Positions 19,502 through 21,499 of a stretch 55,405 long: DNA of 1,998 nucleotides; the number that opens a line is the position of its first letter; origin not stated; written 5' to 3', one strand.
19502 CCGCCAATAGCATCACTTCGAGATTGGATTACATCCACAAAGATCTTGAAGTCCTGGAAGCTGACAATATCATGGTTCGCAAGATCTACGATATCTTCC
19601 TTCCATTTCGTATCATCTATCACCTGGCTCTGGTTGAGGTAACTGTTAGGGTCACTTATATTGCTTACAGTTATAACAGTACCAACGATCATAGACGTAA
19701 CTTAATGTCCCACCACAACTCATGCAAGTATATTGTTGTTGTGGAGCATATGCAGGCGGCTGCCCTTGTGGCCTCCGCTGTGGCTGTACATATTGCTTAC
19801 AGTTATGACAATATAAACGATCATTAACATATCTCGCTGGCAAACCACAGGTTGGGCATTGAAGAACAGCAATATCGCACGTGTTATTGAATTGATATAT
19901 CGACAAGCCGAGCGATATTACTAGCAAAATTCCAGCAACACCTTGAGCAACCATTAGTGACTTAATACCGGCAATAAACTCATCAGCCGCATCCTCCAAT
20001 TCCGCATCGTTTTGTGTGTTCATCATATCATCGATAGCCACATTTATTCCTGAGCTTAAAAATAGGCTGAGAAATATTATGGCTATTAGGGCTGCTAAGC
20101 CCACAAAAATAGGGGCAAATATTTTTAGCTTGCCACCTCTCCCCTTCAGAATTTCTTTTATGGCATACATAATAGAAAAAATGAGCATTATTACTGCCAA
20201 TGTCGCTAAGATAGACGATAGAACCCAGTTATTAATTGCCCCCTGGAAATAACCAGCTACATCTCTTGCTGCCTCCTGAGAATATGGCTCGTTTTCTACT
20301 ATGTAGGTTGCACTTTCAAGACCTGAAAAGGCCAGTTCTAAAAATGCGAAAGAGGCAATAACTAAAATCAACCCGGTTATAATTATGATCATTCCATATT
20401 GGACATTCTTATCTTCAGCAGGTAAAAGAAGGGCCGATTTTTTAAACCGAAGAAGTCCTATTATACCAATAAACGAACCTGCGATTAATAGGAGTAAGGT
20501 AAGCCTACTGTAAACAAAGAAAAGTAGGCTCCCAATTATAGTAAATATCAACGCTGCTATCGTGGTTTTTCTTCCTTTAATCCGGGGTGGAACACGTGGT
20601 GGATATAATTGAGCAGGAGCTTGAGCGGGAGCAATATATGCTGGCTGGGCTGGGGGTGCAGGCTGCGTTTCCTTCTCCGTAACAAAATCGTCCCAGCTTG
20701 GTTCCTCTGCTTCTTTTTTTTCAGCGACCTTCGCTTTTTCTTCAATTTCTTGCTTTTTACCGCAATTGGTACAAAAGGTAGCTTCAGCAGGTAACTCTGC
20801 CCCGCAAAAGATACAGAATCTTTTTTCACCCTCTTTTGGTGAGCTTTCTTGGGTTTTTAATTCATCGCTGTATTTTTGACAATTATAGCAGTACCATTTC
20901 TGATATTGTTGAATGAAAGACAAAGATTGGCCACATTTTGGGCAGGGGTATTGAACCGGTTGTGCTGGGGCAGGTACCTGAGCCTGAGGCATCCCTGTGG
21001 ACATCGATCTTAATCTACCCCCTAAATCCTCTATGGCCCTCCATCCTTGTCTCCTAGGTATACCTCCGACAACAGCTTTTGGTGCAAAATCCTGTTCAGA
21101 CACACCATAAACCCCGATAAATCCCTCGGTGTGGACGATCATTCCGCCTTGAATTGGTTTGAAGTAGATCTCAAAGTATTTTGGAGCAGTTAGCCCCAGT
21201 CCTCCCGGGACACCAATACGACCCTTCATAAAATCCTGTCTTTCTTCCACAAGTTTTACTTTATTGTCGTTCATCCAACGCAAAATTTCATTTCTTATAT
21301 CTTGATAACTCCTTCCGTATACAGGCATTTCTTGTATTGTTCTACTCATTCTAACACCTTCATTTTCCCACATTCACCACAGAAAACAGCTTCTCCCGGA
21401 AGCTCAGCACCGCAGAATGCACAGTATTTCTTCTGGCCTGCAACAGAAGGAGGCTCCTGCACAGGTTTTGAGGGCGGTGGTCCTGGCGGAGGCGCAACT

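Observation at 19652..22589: Translationally coupled operon of zinc-ribbon-tipped membrane and surface proteins (candidate undescribed system)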

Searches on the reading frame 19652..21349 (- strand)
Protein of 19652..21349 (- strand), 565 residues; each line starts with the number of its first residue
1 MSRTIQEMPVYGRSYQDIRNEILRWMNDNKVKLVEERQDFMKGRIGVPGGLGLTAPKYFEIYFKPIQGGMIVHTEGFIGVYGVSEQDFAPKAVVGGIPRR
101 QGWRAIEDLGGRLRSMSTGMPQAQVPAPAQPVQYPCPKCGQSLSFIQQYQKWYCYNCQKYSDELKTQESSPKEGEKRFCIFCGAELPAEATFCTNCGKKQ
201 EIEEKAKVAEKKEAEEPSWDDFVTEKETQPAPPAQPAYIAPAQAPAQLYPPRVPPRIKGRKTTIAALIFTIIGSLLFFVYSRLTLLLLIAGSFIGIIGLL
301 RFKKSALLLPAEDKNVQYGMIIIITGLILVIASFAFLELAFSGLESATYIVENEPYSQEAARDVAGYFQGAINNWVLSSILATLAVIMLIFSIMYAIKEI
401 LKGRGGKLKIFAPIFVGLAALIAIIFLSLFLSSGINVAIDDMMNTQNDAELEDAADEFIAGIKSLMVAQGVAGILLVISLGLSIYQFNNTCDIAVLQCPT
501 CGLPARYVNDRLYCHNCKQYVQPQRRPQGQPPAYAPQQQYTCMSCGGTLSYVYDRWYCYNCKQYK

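Call 4: search_protein_families(library=pfam, proteins=[window:19652-21349:-], max_evalue=1)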
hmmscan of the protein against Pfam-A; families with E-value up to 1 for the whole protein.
window:19652-21349:- (565 aa): 6 families
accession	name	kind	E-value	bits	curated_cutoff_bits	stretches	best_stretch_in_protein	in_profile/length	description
PF12773.13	DZR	-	2.4e-06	28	27.3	1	136-197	1-45/45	Double zinc ribbon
PF13240.11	Zn_Ribbon_1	-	3.3e-06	27.1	25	1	178-199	1-22/23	zinc-ribbon domain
PF18912.6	DZR_2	-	0.0015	18.7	27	1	173-201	18-47/56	Double zinc ribbon domain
PF01363.27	FYVE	-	0.15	12.6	27.8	0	538-563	7-32/67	FYVE zinc finger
PF19779.4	DUF6264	-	0.18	12.4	31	0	207-274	18-87/183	Family of unknown function (DUF6264)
PF07191.17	Zn_ribbon_6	-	0.23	12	25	0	513-563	2-37/67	Double zinc ribbon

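Call 11: find_homologous_proteins(query=window:19652-21349:-, max_evalue=0.001)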
Query window:19652-21349:- (565 aa): 1 proteins with E <= 0.001 among 8000 candidates.
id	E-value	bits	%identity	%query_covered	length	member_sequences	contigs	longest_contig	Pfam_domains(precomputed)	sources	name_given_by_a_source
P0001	0.0e+0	1299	100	100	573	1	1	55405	PF13240.12,PF12773.14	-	-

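Call 17: search_protein_families(library=ncbifam, proteins=[window:19652-21349:-], max_evalue=0.1)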
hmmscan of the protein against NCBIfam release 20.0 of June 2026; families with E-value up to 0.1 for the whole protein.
window:19652-21349:- (565 aa): 1 family
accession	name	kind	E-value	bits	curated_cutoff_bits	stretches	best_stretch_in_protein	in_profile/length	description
NF003161.0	PRK04136.1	equivalog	0.087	12.4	54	0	176-199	14-37/49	50S ribosomal protein L40e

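Call 18: search_solved_structures(query=window:19652-21349:-, max_evalue=1)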
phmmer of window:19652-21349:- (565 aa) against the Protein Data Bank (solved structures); distinct sequences matched with E-value up to 1: 4.
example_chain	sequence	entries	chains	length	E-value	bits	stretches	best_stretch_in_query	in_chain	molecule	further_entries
8s05_C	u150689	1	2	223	0.0055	18.5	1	179-248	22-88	Conserved protein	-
5a8i_A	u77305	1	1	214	0.011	17.5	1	179-248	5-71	ARNA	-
22fg_A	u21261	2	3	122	0.087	14.5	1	162-206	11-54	Thioredoxin domain-containing protein 17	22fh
9l94_j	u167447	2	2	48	0.42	12.3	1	170-206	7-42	Large ribosomal subunit protein eL40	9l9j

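Call 23: search_protein_representatives(protein=window:19652-21349:-)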
Query: 565 residues. Proteins with E-value up to 0.001 (for the whole library): 547; up to 1e-10: 97; up to 1e-30: 10. The best 150 are listed.
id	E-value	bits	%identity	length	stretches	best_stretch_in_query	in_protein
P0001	0.0e+00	1299.3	100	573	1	1-565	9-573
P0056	3.7e-47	177.6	57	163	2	1-122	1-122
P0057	9.0e-44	166.4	55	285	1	2-144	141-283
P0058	2.8e-42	161.5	58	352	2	1-137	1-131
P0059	8.1e-41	156.6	50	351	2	1-134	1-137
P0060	1.5e-37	145.8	51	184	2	1-137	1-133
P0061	2.1e-36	142.1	50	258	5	124-161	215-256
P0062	4.3e-36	141.0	41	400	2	1-203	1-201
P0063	6.1e-32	127.3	35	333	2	244-492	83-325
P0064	4.7e-31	124.4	52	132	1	2-117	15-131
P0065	2.3e-29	118.8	50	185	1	3-117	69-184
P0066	8.5e-29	117.0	42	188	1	1-160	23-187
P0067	1.6e-28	116.0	47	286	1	2-119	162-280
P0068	1.1e-27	113.3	51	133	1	1-117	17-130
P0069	1.1e-27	113.3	45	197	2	2-118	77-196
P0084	3.4e-20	88.6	42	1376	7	135-198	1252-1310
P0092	2.9e-19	85.5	38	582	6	526-564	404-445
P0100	9.2e-18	80.5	27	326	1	255-564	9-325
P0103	6.3e-17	77.8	36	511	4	130-166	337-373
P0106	1.1e-15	73.7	41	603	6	121-169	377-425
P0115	4.4e-15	71.7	47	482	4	125-161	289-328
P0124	5.3e-14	68.1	41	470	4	129-162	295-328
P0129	5.6e-13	64.7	47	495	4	117-167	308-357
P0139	3.0e-12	62.3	43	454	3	127-163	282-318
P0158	2.0e-10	56.3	40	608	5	131-163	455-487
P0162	3.9e-10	55.4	34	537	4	127-163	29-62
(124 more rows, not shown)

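Call 41: find_encoding_contigs(protein=P0063, flank=6000, max_places=4)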
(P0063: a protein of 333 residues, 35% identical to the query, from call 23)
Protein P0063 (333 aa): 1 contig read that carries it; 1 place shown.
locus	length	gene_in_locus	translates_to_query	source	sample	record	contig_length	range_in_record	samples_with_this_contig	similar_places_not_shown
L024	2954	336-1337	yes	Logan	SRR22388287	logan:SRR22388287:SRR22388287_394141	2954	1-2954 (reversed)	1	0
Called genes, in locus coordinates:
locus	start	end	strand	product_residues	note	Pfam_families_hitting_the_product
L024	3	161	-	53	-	?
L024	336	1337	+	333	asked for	-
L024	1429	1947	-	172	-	-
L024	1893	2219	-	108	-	-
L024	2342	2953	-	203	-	?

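Call 44: find_encoding_contigs(protein=P0058, flank=6000, max_places=3)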
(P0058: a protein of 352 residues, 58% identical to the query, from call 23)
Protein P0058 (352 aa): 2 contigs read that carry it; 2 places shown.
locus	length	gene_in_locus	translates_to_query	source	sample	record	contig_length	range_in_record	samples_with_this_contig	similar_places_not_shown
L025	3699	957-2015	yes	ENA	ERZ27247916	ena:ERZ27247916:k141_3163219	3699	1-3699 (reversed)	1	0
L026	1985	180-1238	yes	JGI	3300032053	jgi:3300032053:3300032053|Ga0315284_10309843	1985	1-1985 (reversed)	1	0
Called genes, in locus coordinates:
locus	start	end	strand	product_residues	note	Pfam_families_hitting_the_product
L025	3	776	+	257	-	?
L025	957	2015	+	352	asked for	-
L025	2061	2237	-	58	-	-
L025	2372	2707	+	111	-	-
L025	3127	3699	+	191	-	?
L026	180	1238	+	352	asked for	-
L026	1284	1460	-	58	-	-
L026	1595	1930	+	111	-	-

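Call 45: find_encoding_contigs(protein=P0100, flank=6000, max_places=3)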
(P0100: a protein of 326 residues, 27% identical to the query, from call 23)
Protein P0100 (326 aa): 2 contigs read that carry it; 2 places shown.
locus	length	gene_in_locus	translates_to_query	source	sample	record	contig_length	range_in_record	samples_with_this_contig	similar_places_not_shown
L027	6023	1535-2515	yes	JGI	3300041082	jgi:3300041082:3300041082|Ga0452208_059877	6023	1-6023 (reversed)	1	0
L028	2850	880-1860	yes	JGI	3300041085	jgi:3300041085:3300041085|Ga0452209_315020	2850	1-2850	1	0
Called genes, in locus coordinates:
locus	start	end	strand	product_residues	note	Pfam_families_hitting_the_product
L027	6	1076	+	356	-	-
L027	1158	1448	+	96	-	-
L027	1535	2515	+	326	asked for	-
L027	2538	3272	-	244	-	PF00126:HTH_1, PF00293:NUDIX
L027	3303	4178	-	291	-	PF01694:Rhomboid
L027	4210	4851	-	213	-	PF00702:Hydrolase, PF13419:HAD_2, PF13242:Hydrolase_like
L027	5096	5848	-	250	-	-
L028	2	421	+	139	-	?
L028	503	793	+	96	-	-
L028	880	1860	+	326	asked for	-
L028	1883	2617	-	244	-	PF00126:HTH_1, PF00293:NUDIX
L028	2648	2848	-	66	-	?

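Call 46: find_encoding_contigs(protein=P0059, flank=6000, max_places=3)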
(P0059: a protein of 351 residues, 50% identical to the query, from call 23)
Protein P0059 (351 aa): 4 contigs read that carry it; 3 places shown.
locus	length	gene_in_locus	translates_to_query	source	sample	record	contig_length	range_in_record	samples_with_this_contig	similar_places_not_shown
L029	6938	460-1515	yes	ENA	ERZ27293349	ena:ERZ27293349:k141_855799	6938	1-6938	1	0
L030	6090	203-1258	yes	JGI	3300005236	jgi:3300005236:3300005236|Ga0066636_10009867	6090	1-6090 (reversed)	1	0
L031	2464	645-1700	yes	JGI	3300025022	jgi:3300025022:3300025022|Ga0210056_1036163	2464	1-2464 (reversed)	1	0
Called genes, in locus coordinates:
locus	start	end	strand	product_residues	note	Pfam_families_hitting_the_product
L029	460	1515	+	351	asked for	-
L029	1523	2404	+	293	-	-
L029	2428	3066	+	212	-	-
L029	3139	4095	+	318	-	-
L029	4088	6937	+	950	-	?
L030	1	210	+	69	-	?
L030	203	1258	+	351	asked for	-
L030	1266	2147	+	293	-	-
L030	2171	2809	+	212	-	-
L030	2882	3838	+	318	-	-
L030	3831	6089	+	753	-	?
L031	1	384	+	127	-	?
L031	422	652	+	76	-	-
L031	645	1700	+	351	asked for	-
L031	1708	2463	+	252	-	?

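Call 56: search_protein_families(library=pfam, proteins=[P0084, P0115, P0124, P0129, P0139, P0103, P0106, P0092, P0158, P0162], max_evalue=0.001)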
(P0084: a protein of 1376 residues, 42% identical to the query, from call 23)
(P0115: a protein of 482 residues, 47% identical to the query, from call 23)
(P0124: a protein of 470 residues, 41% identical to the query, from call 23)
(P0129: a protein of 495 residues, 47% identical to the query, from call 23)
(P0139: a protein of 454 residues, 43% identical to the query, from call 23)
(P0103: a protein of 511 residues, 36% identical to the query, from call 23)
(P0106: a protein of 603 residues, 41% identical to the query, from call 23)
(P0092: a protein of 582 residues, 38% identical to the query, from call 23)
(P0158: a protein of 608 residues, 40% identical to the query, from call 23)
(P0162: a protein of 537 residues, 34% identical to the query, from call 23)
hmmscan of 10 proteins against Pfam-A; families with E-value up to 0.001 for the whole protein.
P0084 (1376 aa): 8 families
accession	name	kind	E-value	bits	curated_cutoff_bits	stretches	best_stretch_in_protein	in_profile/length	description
PF03176.21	MMPL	-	2.8e-43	148.6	20.5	2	502-688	115-306/333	MMPL family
PF12349.14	Sterol-sensing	-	4.4e-17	62.8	22.3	2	557-692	9-144/153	Sterol-sensing domain of SREBP cleavage-activation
PF00873.25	ACR_tran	-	8.8e-17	60.6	28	2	915-1108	294-489/1021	AcrB/AcrD/AcrF family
PF02460.24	Patched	-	2.5e-14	53.8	23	2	548-681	22-154/156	Patched SSD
PF12773.13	DZR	-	3.1e-12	46.9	27.3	1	1291-1338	1-45/45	Double zinc ribbon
PF18912.6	DZR_2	-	6e-07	29.6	27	0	1207-1232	10-35/56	Double zinc ribbon domain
PF13248.11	Zn_ribbon_3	-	1.4e-05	24.9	27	0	1289-1311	3-25/26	zinc-ribbon domain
PF22289.1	DmmA-like_C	-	0.00012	22.4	27.4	0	1139-1165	3-29/44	Dimethylamine monooxygenase subunit DmmA-like, C-terminal domain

P0115 (482 aa): 10 families
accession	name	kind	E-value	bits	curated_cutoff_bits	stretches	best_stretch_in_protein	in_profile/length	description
PF07191.17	Zn_ribbon_6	-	2.5e-08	34.2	25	0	302-358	2-56/67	Double zinc ribbon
PF14354.12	Lar_restr_allev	-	3.9e-08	33.9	28.6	0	189-215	3-33/58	Restriction alleviation protein Lar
PF12773.13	DZR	-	1.2e-06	29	27.3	0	303-358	1-45/45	Double zinc ribbon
PF01599.25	Ribosomal_S27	-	2.7e-06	27.6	22.3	0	192-214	20-42/44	Ribosomal protein S27a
PF18912.6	DZR_2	-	3e-06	27.4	27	1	303-357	10-55/56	Double zinc ribbon domain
PF01363.27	FYVE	-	1.1e-05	25.9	27.8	0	334-361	9-34/67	FYVE zinc finger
PF12760.12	Zn_ribbon_IS1595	-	1.2e-05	25.6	25.4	0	303-326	21-45/46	Transposase zinc-ribbon domain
PF00253.27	Ribosomal_S14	-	0.00014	22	27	0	296-317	11-32/54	Ribosomal protein S14p/S29e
PF01155.25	HypA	-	0.00029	21.3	28.9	0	335-361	72-96/112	Hydrogenase/urease nickel incorporation, metallochaperone, hypA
PF20020.4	DUF6431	-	0.00055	20.2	26.6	0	192-214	1-23/82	Domain of unknown function (DUF6431)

P0124 (470 aa): 10 families
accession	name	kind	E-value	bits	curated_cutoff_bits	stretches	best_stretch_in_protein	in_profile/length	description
PF02037.33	SAP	-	2.2e-08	34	23.9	1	161-194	4-37/37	SAP domain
PF18953.6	SAP_new25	-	4.6e-07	29.8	26.3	1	164-199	10-45/51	SAP domain-containing new25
PF07191.17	Zn_ribbon_6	-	2.4e-06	27.9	25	1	302-358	3-56/67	Double zinc ribbon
PF14369.11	Zn_ribbon_19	-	3.6e-06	27.5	30.8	0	317-341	2-29/35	zinc-ribbon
PF14354.12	Lar_restr_allev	-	4e-06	27.4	28.6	0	335-362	5-34/58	Restriction alleviation protein Lar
PF12773.13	DZR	-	9.5e-06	26.1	27.3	0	6-64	1-44/45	Double zinc ribbon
PF23548.1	Zn_ribbon_FGT1_2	-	1.4e-05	25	27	0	42-66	4-28/35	FORGETTER1 second zinc ribbon domain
PF12760.12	Zn_ribbon_IS1595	-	1.9e-05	25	25.4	0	300-325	19-45/46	Transposase zinc-ribbon domain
PF13453.11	Zn_ribbon_TFIIB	-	0.00011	22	22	0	336-358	2-23/41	Transcription factor zinc-finger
PF22289.1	DmmA-like_C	-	0.00063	20.1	27.4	0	23-48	3-26/44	Dimethylamine monooxygenase subunit DmmA-like, C-terminal domain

P0129 (495 aa): 5 families
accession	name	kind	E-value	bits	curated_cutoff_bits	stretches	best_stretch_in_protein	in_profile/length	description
PF07191.17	Zn_ribbon_6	-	1e-08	35.5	25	1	326-382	3-56/67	Double zinc ribbon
PF23548.1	Zn_ribbon_FGT1_2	-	3.8e-08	33.2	27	0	42-71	4-33/35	FORGETTER1 second zinc ribbon domain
PF02037.33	SAP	-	4.4e-07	29.8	23.9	1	194-227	4-37/37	SAP domain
PF18953.6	SAP_new25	-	1.2e-06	28.5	26.3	1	197-232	10-45/51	SAP domain-containing new25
PF01599.25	Ribosomal_S27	-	0.00099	19.4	22.3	0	6-28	20-42/44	Ribosomal protein S27a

P0139 (454 aa): 3 families
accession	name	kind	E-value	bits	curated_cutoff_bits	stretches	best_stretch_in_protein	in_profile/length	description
PF18953.6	SAP_new25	-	1.2e-07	31.7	26.3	1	143-177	12-46/51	SAP domain-containing new25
PF02037.33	SAP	-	4.8e-06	26.5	23.9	1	146-170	12-36/37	SAP domain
PF23548.1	Zn_ribbon_FGT1_2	-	0.00061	19.7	27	0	309-332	5-30/35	FORGETTER1 second zinc ribbon domain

P0103 (511 aa): 11 families
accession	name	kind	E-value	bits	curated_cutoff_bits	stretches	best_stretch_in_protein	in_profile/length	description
PF18953.6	SAP_new25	-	1.7e-08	34.4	26.3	1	197-233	10-46/51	SAP domain-containing new25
PF02037.33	SAP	-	4.7e-08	32.9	23.9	1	194-227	4-37/37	SAP domain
PF23548.1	Zn_ribbon_FGT1_2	-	2.6e-06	27.3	27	0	376-386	20-30/35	FORGETTER1 second zinc ribbon domain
PF07191.17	Zn_ribbon_6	-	3.9e-06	27.2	25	0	343-405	3-60/67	Double zinc ribbon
PF12760.12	Zn_ribbon_IS1595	-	7.2e-06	26.3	25.4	0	49-73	19-44/46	Transposase zinc-ribbon domain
PF01599.25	Ribosomal_S27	-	1.2e-05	25.5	22.3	0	47-73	16-42/44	Ribosomal protein S27a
PF12773.13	DZR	-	9.9e-05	22.9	27.3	0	14-72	1-44/45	Double zinc ribbon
PF13248.11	Zn_ribbon_3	-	0.00016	21.4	27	0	13-23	4-14/26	zinc-ribbon domain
PF14369.11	Zn_ribbon_19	-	0.00041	20.9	30.8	0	29-56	2-29/35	zinc-ribbon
PF24460.1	DUF7575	-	0.00066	19.4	28.5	0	47-56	2-11/28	Domain of unknown function (DUF7575)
PF21344.3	Zn_ribbon_LysW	-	0.00079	19.5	27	0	13-21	23-31/46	Alpha-aminoadipate carrier protein LysW-like, globular domain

P0106 (603 aa): 6 families
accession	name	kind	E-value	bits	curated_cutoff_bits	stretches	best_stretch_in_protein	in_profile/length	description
PF07191.17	Zn_ribbon_6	-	2.9e-09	37.2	25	0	349-414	2-56/67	Double zinc ribbon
PF12773.13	DZR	-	6.4e-08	33.1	27.3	0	350-413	1-44/45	Double zinc ribbon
PF01599.25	Ribosomal_S27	-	2.7e-06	27.6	22.3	0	349-372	19-42/44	Ribosomal protein S27a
PF18912.6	DZR_2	-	0.00011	22.4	27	0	434-478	17-56/56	Double zinc ribbon domain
PF02037.33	SAP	-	0.00038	20.4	23.9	1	183-210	6-33/37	SAP domain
PF18953.6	SAP_new25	-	0.00053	20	26.3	1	184-215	10-41/51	SAP domain-containing new25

P0092 (582 aa): 14 families
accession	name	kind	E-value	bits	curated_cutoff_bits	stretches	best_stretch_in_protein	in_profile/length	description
PF20020.4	DUF6431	-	6.3e-08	32.8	26.6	0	5-26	1-22/82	Domain of unknown function (DUF6431)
PF01599.25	Ribosomal_S27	-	1.4e-07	31.7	22.3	0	413-443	12-42/44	Ribosomal protein S27a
PF18953.6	SAP_new25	-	7.7e-07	29.1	26.3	1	173-211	10-48/51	SAP domain-containing new25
PF07191.17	Zn_ribbon_6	-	1.5e-06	28.5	25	0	420-464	2-42/67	Double zinc ribbon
PF12773.13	DZR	-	8.9e-06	26.2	27.3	0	416-458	10-45/45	Double zinc ribbon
PF13005.12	zf-IS66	-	1.3e-05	25.9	27.3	0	3-18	2-17/46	zinc-finger binding domain of transposase IS66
PF23548.1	Zn_ribbon_FGT1_2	-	2.1e-05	24.4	27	0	294-304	22-32/35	FORGETTER1 second zinc ribbon domain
PF14354.12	Lar_restr_allev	-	4.2e-05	24.1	28.6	0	4-56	5-42/58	Restriction alleviation protein Lar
PF02037.33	SAP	-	4.8e-05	23.3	23.9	1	172-202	6-36/37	SAP domain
PF08274.17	Zn_Ribbon_YjdM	-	8e-05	23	30.8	0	4-46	4-26/30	PhnA Zinc-Ribbon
PF07754.17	HVO_2753_ZBP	-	0.00015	21.9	33.2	0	334-350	15-31/46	Small zinc finger protein HVO_2753-like, Zn-binding pocket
PF24460.1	DUF7575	-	0.00034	20.4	28.5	0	417-428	2-13/28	Domain of unknown function (DUF7575)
PF06906.16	DUF1272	-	0.00047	20.7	25.3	0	418-429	41-52/57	Protein of unknown function (DUF1272)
PF01396.24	Zn_ribbon_Top1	-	0.00091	19.4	32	0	294-304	3-13/39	Topoisomerase DNA binding C4 zinc finger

P0158 (608 aa): 9 families
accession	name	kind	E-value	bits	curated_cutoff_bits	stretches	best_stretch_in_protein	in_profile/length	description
PF12773.13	DZR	-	2e-07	31.5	27.3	0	3-62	1-34/45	Double zinc ribbon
PF01599.25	Ribosomal_S27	-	4.6e-07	30.1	22.3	0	367-389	20-42/44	Ribosomal protein S27a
PF07754.17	HVO_2753_ZBP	-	6.6e-06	26.3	33.2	0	3-26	1-24/46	Small zinc finger protein HVO_2753-like, Zn-binding pocket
PF14354.12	Lar_restr_allev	-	8.1e-06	26.4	28.6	0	365-390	4-30/58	Restriction alleviation protein Lar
PF20020.4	DUF6431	-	1.5e-05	25.2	26.6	0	367-390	1-24/82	Domain of unknown function (DUF6431)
PF24460.1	DUF7575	-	1.6e-05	24.6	28.5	0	53-62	4-13/28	Domain of unknown function (DUF7575)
PF07191.17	Zn_ribbon_6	-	5.9e-05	23.4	25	0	427-472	3-44/67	Double zinc ribbon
PF13005.12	zf-IS66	-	7.8e-05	23.4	27.3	0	54-68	3-17/46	zinc-finger binding domain of transposase IS66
PF23548.1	Zn_ribbon_FGT1_2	-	0.00053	19.9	27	0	458-469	21-32/35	FORGETTER1 second zinc ribbon domain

P0162 (537 aa): 2 families
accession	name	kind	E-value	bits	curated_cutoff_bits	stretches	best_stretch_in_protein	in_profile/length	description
PF07191.17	Zn_ribbon_6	-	1.2e-08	35.2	25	0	34-95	2-56/67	Double zinc ribbon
PF14235.11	DUF4337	-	8.2e-07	29.7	27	1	436-532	68-160/161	Domain of unknown function (DUF4337)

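Call 63: search_protein_families(library=padloc, proteins=[window:19652-21349:-], max_evalue=0.01)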
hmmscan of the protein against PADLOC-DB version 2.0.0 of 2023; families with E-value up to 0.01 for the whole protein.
window:19652-21349:- (565 aa): 0 families
